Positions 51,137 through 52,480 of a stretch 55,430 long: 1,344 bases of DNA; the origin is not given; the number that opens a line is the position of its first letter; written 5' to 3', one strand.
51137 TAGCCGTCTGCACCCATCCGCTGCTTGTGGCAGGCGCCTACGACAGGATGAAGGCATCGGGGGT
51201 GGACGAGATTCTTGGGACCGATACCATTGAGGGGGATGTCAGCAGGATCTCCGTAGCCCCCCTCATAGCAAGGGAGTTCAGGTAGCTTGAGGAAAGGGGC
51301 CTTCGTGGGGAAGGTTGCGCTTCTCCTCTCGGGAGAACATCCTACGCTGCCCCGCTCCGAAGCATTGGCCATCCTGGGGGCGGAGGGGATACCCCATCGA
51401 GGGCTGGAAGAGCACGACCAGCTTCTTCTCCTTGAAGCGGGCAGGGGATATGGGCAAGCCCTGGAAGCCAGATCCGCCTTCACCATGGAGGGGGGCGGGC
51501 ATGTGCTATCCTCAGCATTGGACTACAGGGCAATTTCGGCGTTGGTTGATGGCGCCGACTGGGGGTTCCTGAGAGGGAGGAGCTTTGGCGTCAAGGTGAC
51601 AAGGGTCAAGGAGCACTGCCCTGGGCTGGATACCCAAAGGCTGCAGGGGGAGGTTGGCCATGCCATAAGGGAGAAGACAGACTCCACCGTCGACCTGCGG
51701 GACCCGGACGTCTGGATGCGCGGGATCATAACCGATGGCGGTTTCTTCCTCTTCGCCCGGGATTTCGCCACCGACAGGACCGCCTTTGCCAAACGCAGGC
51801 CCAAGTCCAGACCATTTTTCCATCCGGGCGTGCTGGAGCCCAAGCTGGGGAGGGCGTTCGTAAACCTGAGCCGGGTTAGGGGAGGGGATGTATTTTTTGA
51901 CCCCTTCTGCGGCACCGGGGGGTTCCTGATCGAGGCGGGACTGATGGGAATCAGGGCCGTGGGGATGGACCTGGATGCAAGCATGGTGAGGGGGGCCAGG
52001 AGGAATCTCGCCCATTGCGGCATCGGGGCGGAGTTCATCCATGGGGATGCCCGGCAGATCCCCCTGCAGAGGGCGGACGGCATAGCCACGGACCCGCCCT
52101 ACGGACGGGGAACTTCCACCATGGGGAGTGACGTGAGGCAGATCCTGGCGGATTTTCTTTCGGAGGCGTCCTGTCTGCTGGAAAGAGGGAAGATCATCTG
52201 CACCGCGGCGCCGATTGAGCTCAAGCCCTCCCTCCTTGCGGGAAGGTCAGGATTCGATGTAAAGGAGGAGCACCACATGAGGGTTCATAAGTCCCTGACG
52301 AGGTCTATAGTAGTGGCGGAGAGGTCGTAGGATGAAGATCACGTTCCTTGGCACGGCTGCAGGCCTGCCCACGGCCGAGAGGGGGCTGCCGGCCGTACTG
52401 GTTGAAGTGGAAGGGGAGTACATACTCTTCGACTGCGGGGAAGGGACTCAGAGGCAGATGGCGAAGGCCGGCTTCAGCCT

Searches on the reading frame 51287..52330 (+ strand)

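Call 48: search_protein_families(library=pfam, max_evalue=0.00001, proteins=[window:51287-52330:+])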
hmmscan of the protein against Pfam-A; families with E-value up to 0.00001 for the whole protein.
window:51287-52330:+ (347 aa): 4 families
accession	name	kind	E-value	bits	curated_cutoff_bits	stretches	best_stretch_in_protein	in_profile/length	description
PF01170.24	UPF0020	-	9.9e-33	113.9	22.3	1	173-340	2-196/197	RMKL-like, methyltransferase domain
PF13649.12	Methyltransf_25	-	2.2e-07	31.9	27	1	208-262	6-62/97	Methyltransferase domain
PF02926.22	THUMP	-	7.1e-07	30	20.6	1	83-151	7-77/84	THUMP domain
PF13847.12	Methyltransf_31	-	6.3e-06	26.4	27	1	200-266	4-78/145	Methyltransferase domain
